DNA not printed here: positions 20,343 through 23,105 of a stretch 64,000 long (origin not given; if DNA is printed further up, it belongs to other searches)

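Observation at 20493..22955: Single polypeptide fusing a beta-lactamase-fold (AmiE-like) domain to a DUF1343/NamZ exo-muramidase domain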

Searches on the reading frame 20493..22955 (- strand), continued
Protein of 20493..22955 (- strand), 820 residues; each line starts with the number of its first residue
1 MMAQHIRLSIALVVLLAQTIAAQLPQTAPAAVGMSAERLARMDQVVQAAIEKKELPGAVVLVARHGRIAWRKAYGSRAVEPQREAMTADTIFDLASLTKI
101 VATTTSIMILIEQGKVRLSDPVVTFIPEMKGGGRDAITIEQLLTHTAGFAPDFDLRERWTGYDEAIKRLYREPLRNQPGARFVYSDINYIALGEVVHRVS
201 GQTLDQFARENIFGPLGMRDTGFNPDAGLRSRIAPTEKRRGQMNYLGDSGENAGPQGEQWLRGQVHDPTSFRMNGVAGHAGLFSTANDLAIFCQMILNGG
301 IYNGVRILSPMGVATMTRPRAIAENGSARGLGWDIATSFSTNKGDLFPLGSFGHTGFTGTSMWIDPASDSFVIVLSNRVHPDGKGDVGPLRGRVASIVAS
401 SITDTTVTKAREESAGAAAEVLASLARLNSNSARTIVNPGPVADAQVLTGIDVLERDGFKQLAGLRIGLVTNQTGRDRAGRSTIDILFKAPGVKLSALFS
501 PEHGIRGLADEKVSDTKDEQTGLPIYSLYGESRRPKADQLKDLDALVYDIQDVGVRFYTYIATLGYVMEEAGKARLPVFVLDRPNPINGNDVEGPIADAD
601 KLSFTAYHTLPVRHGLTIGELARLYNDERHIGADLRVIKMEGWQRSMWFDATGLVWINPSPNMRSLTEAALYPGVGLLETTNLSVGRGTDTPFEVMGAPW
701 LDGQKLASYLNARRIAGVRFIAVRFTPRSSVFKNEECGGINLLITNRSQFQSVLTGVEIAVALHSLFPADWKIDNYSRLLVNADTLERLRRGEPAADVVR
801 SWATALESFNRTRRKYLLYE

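Call 12: find_homologous_proteins(query=window:20493-22955:-, max_evalue=1e-10)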
Query window:20493-22955:- (820 aa): 8000 proteins with E <= 1e-10 among 8000 candidates; the best 120 are listed.
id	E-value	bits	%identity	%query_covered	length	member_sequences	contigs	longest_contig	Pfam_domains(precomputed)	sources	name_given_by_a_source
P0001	0.0e+0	1780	97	99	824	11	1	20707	PF07075.18,PF20732.3,PF00144.30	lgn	-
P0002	0.0e+0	1745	93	100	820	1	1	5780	PF07075.18,PF20732.3,PF00144.30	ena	-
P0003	0.0e+0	1742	94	100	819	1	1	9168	PF07075.18,PF20732.3,PF00144.30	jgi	jgi:uncharacterized protein YbbC (DUF1343 family)/CubicO group peptidase (beta-lactamase class C fam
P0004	0.0e+0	1741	93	100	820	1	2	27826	PF07075.18,PF20732.3,PF00144.30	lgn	-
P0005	0.0e+0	1741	93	100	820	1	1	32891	PF07075.18,PF20732.3,PF00144.30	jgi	jgi:uncharacterized protein YbbC (DUF1343 family)/CubicO group peptidase (beta-lactamase class C fam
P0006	0.0e+0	1740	93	100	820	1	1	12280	PF07075.18,PF20732.3,PF00144.30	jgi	jgi:uncharacterized protein YbbC (DUF1343 family)/CubicO group peptidase (beta-lactamase class C fam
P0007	0.0e+0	1736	93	100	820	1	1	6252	PF07075.18,PF20732.3,PF00144.30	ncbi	-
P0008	0.0e+0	1735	93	100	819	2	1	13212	PF07075.18,PF20732.3,PF00144.30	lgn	-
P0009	0.0e+0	1722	91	100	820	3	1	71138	PF07075.18,PF20732.3,PF00144.30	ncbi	-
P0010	0.0e+0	1680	90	100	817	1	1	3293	PF07075.18,PF20732.3,PF00144.30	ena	-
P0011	0.0e+0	1671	88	100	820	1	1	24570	PF07075.18,PF20732.3,PF00144.30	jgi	jgi:uncharacterized protein YbbC (DUF1343 family)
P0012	0.0e+0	1670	89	100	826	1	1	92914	PF07075.18,PF20732.3,PF00144.30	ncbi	-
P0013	0.0e+0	1668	91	99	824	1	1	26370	PF07075.18,PF20732.3,PF00144.30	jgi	-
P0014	0.0e+0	1658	89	99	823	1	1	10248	PF07075.18,PF20732.3,PF00144.30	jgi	jgi:uncharacterized protein YbbC (DUF1343 family)/CubicO group peptidase (beta-lactamase class C fam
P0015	0.0e+0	1658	89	99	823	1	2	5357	PF07075.18,PF20732.3,PF00144.30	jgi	jgi:uncharacterized protein YbbC (DUF1343 family)/CubicO group peptidase (beta-lactamase class C fam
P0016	0.0e+0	1656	88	99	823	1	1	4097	PF07075.18,PF20732.3,PF00144.30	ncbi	-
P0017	0.0e+0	1655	88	100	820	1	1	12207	PF07075.18,PF20732.3,PF00144.30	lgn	-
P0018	0.0e+0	1655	88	100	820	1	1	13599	PF07075.18,PF20732.3,PF00144.30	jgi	jgi:uncharacterized protein YbbC (DUF1343 family)/CubicO group peptidase (beta-lactamase class C fam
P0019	0.0e+0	1651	89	99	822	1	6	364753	PF07075.18,PF20732.3,PF00144.30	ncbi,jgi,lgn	jgi:uncharacterized protein YbbC (DUF1343 family)/CubicO group peptidase (beta-lactamase class C fam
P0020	0.0e+0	1650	88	99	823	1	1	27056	PF07075.18,PF20732.3,PF00144.30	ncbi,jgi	-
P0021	0.0e+0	1648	92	96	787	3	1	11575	PF07075.18,PF20732.3,PF00144.30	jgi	jgi:uncharacterized protein YbbC (DUF1343 family)/CubicO group peptidase (beta-lactamase class C fam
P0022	0.0e+0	1646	88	100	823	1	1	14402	PF07075.18,PF20732.3,PF00144.30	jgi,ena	jgi:uncharacterized protein YbbC (DUF1343 family)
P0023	0.0e+0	1646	88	99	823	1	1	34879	PF07075.18,PF20732.3,PF00144.30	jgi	jgi:uncharacterized protein YbbC (DUF1343 family)/CubicO group peptidase (beta-lactamase class C fam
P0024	0.0e+0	1640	87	100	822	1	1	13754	PF07075.18,PF20732.3,PF00144.30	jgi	jgi:uncharacterized protein YbbC (DUF1343 family)/CubicO group peptidase (beta-lactamase class C fam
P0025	0.0e+0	1640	87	99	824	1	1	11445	PF07075.18,PF20732.3,PF00144.30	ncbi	-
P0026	0.0e+0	1639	88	99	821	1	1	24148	PF07075.18,PF20732.3,PF00144.30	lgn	-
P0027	0.0e+0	1639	87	99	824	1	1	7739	PF07075.18,PF20732.3,PF00144.30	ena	-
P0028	0.0e+0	1637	87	99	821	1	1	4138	PF07075.18,PF20732.3,PF00144.30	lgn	-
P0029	0.0e+0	1635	87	100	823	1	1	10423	PF07075.18,PF20732.3,PF00144.30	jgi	-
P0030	0.0e+0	1634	88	99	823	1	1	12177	PF07075.18,PF20732.3,PF00144.30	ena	-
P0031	0.0e+0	1633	88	99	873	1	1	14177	PF07075.18,PF20732.3,PF00144.30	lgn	-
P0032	0.0e+0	1633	87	99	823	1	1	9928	PF07075.18,PF20732.3,PF00144.30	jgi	jgi:uncharacterized protein YbbC (DUF1343 family)/CubicO group peptidase (beta-lactamase class C fam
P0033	0.0e+0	1633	87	99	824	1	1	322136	PF07075.18,PF20732.3,PF00144.30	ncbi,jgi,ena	-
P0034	0.0e+0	1633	87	100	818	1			PF07075.18,PF20732.3,PF00144.30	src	-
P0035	0.0e+0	1632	86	100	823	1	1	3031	PF07075.18,PF20732.3,PF00144.30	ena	-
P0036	0.0e+0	1631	87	99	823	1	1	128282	PF07075.18,PF20732.3,PF00144.30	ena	-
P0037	0.0e+0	1630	88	99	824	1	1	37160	PF07075.18,PF20732.3,PF00144.30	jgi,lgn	-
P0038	0.0e+0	1630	86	100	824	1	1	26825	PF07075.18,PF20732.3,PF00144.30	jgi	jgi:uncharacterized protein YbbC (DUF1343 family)/CubicO group peptidase (beta-lactamase class C fam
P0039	0.0e+0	1630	87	99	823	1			PF07075.18,PF20732.3,PF00144.30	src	-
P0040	0.0e+0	1629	87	99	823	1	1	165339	PF07075.18,PF20732.3,PF00144.30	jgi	jgi:uncharacterized protein YbbC (DUF1343 family)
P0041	0.0e+0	1629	89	98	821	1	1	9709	PF07075.18,PF20732.3,PF00144.30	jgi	-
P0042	0.0e+0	1629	87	100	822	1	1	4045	PF07075.18,PF20732.3,PF00144.30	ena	-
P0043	0.0e+0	1627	87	99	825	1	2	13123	PF07075.18,PF20732.3,PF00144.30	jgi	jgi:uncharacterized protein YbbC (DUF1343 family)/CubicO group peptidase (beta-lactamase class C fam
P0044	0.0e+0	1627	87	100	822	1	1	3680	PF07075.18,PF20732.3,PF00144.30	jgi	-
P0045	0.0e+0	1625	87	99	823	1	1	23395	PF07075.18,PF20732.3,PF00144.30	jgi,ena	jgi:uncharacterized protein YbbC (DUF1343 family)/CubicO group peptidase (beta-lactamase class C fam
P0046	0.0e+0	1623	86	99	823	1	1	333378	PF07075.18,PF20732.3,PF00144.30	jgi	jgi:uncharacterized protein YbbC (DUF1343 family)/CubicO group peptidase (beta-lactamase class C fam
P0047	0.0e+0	1622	90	96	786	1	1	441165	PF07075.18,PF20732.3,PF00144.30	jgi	jgi:uncharacterized protein YbbC (DUF1343 family)/CubicO group peptidase (beta-lactamase class C fam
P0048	0.0e+0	1621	87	99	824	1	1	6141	PF07075.18,PF20732.3,PF00144.30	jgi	jgi:uncharacterized protein YbbC (DUF1343 family)/CubicO group peptidase (beta-lactamase class C fam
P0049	0.0e+0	1620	86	100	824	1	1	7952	PF07075.18,PF20732.3,PF00144.30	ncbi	-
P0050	0.0e+0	1620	86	100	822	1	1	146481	PF07075.18,PF20732.3,PF00144.30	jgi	jgi:uncharacterized protein YbbC (DUF1343 family)/CubicO group peptidase (beta-lactamase class C fam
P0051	0.0e+0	1620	86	99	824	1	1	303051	PF07075.18,PF20732.3,PF00144.30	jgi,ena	-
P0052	0.0e+0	1619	87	99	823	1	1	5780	PF07075.18,PF20732.3,PF00144.30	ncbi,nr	ncbi:MAG: hypothetical protein QOF72_1071 [Blastocatellia bacterium]|nr:hypothetical protein [Blasto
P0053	0.0e+0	1619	88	98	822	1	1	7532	PF07075.18,PF20732.3,PF00144.30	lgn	-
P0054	0.0e+0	1618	86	99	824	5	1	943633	PF07075.18,PF20732.3,PF00144.30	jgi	jgi:uncharacterized protein YbbC (DUF1343 family)/CubicO group peptidase (beta-lactamase class C fam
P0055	0.0e+0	1616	86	100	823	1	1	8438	PF07075.18,PF20732.3,PF00144.30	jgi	jgi:uncharacterized protein YbbC (DUF1343 family)/CubicO group peptidase (beta-lactamase class C fam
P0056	0.0e+0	1616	86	99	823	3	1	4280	PF07075.18,PF20732.3,PF00144.30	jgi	-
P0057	0.0e+0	1616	88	98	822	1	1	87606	PF07075.18,PF20732.3,PF00144.30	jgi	jgi:uncharacterized protein YbbC (DUF1343 family)/CubicO group peptidase (beta-lactamase class C fam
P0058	0.0e+0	1616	86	100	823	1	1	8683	PF07075.18,PF20732.3,PF00144.30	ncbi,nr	ncbi:MAG: hypothetical protein QOE96_3719 [Blastocatellia bacterium]|nr:hypothetical protein [Blasto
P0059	0.0e+0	1615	87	100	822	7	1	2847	PF07075.18,PF20732.3,PF00144.30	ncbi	-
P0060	0.0e+0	1614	86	99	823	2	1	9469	PF07075.18,PF20732.3,PF00144.30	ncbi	-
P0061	0.0e+0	1613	87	99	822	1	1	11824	PF07075.18,PF20732.3,PF00144.30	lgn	-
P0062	0.0e+0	1613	86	100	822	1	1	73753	PF07075.18,PF20732.3,PF00144.30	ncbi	-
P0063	0.0e+0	1612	86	99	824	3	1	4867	PF07075.18,PF20732.3,PF00144.30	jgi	jgi:uncharacterized protein YbbC (DUF1343 family)/CubicO group peptidase (beta-lactamase class C fam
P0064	0.0e+0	1612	89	96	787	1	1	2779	PF07075.18,PF20732.3,PF00144.30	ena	-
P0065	0.0e+0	1606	86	99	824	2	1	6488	PF07075.18,PF20732.3,PF00144.30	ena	-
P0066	0.0e+0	1605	86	99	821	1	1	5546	PF07075.18,PF20732.3,PF00144.30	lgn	-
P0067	0.0e+0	1605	87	98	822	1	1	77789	PF07075.18,PF20732.3,PF00144.30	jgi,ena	-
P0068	0.0e+0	1605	87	98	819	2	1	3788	PF07075.18,PF20732.3,PF00144.30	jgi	jgi:uncharacterized protein YbbC (DUF1343 family)/CubicO group peptidase (beta-lactamase class C fam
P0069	0.0e+0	1604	86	99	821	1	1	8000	PF07075.18,PF20732.3,PF00144.30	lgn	-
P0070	0.0e+0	1604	89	96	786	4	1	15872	PF07075.18,PF20732.3,PF00144.30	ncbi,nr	ncbi:MAG: hypothetical protein QOI77_545 [Blastocatellia bacterium]|nr:hypothetical protein [Blastoc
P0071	0.0e+0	1603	86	99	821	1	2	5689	PF07075.18,PF20732.3,PF00144.30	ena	-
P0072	0.0e+0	1602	89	96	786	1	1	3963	PF07075.18,PF20732.3,PF00144.30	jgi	jgi:uncharacterized protein YbbC (DUF1343 family)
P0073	0.0e+0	1602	85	99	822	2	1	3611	PF07075.18,PF20732.3,PF00144.30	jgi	jgi:uncharacterized protein YbbC (DUF1343 family)/CubicO group peptidase (beta-lactamase class C fam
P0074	0.0e+0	1602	89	96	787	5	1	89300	PF07075.18,PF20732.3,PF00144.30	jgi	-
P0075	0.0e+0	1600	85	100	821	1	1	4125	PF07075.18,PF20732.3,PF00144.30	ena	-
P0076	0.0e+0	1598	85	99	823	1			PF07075.18,PF20732.3,PF00144.30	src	-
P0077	0.0e+0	1598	86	99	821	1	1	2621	PF07075.18,PF20732.3,PF00144.30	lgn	-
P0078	0.0e+0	1598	89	96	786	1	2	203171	PF07075.18,PF20732.3,PF00144.30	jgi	jgi:uncharacterized protein YbbC (DUF1343 family)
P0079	0.0e+0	1595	86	99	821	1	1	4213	PF07075.18,PF20732.3,PF00144.30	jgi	jgi:uncharacterized protein YbbC (DUF1343 family)/CubicO group peptidase (beta-lactamase class C fam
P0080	0.0e+0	1592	86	99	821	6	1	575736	PF07075.18,PF20732.3,PF00144.30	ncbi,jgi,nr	ncbi:MAG: hypothetical protein QOH71_3035 [Blastocatellia bacterium]|jgi:uncharacterized protein Ybb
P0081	0.0e+0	1591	84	100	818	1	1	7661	PF07075.18,PF20732.3,PF00144.30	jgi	-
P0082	0.0e+0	1590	85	98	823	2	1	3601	PF07075.18,PF20732.3,PF00144.30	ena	-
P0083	0.0e+0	1586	85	99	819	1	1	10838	PF07075.18,PF20732.3,PF00144.30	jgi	jgi:uncharacterized protein YbbC (DUF1343 family)/CubicO group peptidase (beta-lactamase class C fam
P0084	0.0e+0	1586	84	100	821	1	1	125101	PF07075.18,PF20732.3,PF00144.30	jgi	jgi:uncharacterized protein YbbC (DUF1343 family)/CubicO group peptidase (beta-lactamase class C fam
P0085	0.0e+0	1583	83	100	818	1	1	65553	PF07075.18,PF20732.3,PF00144.30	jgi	jgi:uncharacterized protein YbbC (DUF1343 family)/CubicO group peptidase (beta-lactamase class C fam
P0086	0.0e+0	1582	84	100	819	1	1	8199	PF07075.18,PF20732.3,PF00144.30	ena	-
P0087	0.0e+0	1579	88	96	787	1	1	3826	PF07075.18,PF20732.3,PF00144.30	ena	-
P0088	0.0e+0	1579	85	99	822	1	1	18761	PF07075.18,PF20732.3,PF00144.30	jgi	jgi:uncharacterized protein YbbC (DUF1343 family)/CubicO group peptidase (beta-lactamase class C fam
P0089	0.0e+0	1578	88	96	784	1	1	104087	PF07075.18,PF20732.3,PF00144.30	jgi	jgi:uncharacterized protein YbbC (DUF1343 family)/CubicO group peptidase (beta-lactamase class C fam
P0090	0.0e+0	1577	85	99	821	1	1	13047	PF07075.18,PF20732.3,PF00144.30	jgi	jgi:uncharacterized protein YbbC (DUF1343 family)/CubicO group peptidase (beta-lactamase class C fam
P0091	0.0e+0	1576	84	99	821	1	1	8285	PF07075.18,PF20732.3,PF00144.30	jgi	jgi:uncharacterized protein YbbC (DUF1343 family)/CubicO group peptidase (beta-lactamase class C fam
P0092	0.0e+0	1575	84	100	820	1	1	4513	PF07075.18,PF20732.3,PF00144.30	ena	-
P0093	0.0e+0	1573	84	98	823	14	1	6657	PF07075.18,PF20732.3,PF00144.30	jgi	-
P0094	0.0e+0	1567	83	100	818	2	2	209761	PF07075.18,PF20732.3,PF00144.30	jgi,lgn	jgi:uncharacterized protein YbbC (DUF1343 family)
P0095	0.0e+0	1567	83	97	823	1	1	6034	PF07075.18,PF20732.3,PF00144.30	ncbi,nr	ncbi:MAG TPA: exo-beta-N-acetylmuramidase NamZ domain-containing protein [Pyrinomonadaceae bacterium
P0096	0.0e+0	1566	82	100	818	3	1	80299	PF07075.18,PF20732.3,PF00144.30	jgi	jgi:uncharacterized protein YbbC (DUF1343 family)/CubicO group peptidase (beta-lactamase class C fam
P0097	0.0e+0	1565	82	100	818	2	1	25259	PF07075.18,PF20732.3,PF00144.30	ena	-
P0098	0.0e+0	1565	87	96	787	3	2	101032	PF07075.18,PF20732.3,PF00144.30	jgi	jgi:uncharacterized protein YbbC (DUF1343 family)/CubicO group peptidase (beta-lactamase class C fam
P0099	0.0e+0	1562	82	100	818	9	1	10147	PF07075.18,PF20732.3,PF00144.30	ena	-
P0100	0.0e+0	1562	82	100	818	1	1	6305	PF07075.18,PF20732.3,PF00144.30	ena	-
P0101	0.0e+0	1561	83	99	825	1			PF07075.18,PF20732.3,PF00144.30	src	-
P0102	0.0e+0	1559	82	100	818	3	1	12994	PF07075.18,PF20732.3,PF00144.30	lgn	-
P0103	0.0e+0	1559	83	100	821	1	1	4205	PF07075.18,PF20732.3,PF00144.30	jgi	jgi:uncharacterized protein YbbC (DUF1343 family)/CubicO group peptidase (beta-lactamase class C fam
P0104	0.0e+0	1557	86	96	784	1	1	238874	PF07075.18,PF20732.3,PF00144.30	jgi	jgi:uncharacterized protein YbbC (DUF1343 family)/CubicO group peptidase (beta-lactamase class C fam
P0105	0.0e+0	1557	82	100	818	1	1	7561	PF07075.18,PF20732.3,PF00144.30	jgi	-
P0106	0.0e+0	1556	82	100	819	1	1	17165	PF07075.18,PF20732.3,PF00144.30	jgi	jgi:uncharacterized protein YbbC (DUF1343 family)/CubicO group peptidase (beta-lactamase class C fam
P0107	0.0e+0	1555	82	100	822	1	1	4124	PF07075.18,PF20732.3,PF00144.30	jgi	-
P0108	0.0e+0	1554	83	98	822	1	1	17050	PF07075.18,PF20732.3,PF00144.30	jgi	jgi:uncharacterized protein YbbC (DUF1343 family)/CubicO group peptidase (beta-lactamase class C fam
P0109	0.0e+0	1553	82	100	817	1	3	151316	PF07075.18,PF20732.3,PF00144.30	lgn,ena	-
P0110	0.0e+0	1552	82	100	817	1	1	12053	PF07075.18,PF20732.3,PF00144.30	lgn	-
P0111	0.0e+0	1551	86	95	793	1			PF07075.18,PF20732.3,PF00144.30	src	-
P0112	0.0e+0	1550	81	100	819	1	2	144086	PF07075.18,PF20732.3,PF00144.30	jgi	jgi:uncharacterized protein YbbC (DUF1343 family)/CubicO group peptidase (beta-lactamase class C fam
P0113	0.0e+0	1550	81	100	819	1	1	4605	PF07075.18,PF20732.3,PF00144.30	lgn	-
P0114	0.0e+0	1548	82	100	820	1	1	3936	PF07075.18,PF20732.3,PF00144.30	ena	-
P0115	0.0e+0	1547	83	98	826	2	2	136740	PF07075.18,PF20732.3,PF00144.30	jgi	jgi:uncharacterized protein YbbC (DUF1343 family)/CubicO group peptidase (beta-lactamase class C fam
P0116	0.0e+0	1547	82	99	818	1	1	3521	PF07075.18,PF20732.3,PF00144.30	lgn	-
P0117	0.0e+0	1547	82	100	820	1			PF07075.18,PF20732.3,PF00144.30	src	-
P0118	0.0e+0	1546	87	96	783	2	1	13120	PF07075.18,PF20732.3,PF00144.30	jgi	jgi:uncharacterized protein YbbC (DUF1343 family)/CubicO group peptidase (beta-lactamase class C fam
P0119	0.0e+0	1545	81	100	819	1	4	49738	PF07075.18,PF20732.3,PF00144.30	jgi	jgi:uncharacterized protein YbbC (DUF1343 family)/CubicO group peptidase (beta-lactamase class C fam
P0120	0.0e+0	1543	82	99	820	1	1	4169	PF07075.18,PF20732.3,PF00144.30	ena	-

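Call 29: predict_structure(alignment_id=A1)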
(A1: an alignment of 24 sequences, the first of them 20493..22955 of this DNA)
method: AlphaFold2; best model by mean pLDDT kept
length: 820 residues; sequences in the alignment: 24
mean_pLDDT: 35.0   pTM: 0.25
mean pLDDT of the five models: 35.0, 30.1, 30.1, 29.9, 29.0
residues with pLDDT >= 90: 0; 70-90: 21; 50-70: 125; < 50: 674
segments of 3 or more residues with pLDDT < 50: 17-40, 53-480, 490-493, 500-516, 527-572, 574-616, 635-699, 726-735, 750-753, 768-783, 815-820
pLDDT, mean of each block of 10 residues (from residue 1): 73 57 29 38 52 43 32 27 28 28 30 42 28 25 26 28 29 24 25 36 39 32 26 23 21 25 20 20 28 33 27 27 26 20 22 25 34 25 22 23 25 30 33 28 20 26 42 40 51 48 33 45 49 28 23 28 44 45 33 21 22 42 58 52 25 22 24 24 22 34 68 70 48 48 52 54 54 32 49 63 54 42
secondary structure, 60 per line:
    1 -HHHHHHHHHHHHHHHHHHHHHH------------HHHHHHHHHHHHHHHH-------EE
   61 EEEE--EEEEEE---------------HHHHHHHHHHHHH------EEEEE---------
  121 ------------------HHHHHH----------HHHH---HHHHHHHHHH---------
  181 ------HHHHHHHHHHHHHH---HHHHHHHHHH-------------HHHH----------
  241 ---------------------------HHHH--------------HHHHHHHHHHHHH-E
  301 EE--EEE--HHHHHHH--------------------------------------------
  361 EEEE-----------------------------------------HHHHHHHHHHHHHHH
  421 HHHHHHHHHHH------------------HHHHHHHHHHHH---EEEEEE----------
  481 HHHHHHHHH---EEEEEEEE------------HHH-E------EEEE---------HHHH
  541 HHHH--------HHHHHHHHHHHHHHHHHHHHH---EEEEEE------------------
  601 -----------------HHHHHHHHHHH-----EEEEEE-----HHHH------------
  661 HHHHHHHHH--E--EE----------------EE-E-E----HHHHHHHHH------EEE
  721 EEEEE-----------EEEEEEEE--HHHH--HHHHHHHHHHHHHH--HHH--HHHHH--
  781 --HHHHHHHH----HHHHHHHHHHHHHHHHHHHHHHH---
elements in order (helices of 4 or more, strands of 3 or more residues): H2-23 H36-51 E59-64 E67-72 H88-100 E107-111 H139-144 H155-158 H162-171 H187-200 H204-213 H227-230 H268-271 H286-298 E300-302 E305-307 H310-316 E361-364 H406-431 H450-461 E465-470 H481-489 E493-500 E524-527 H537-544 H553-573 E577-582 H618-628 E634-639 H645-648 H661-669 H703-711 E718-725 E737-744 H747-750 H753-766 H774-778 H783-790 H795-817
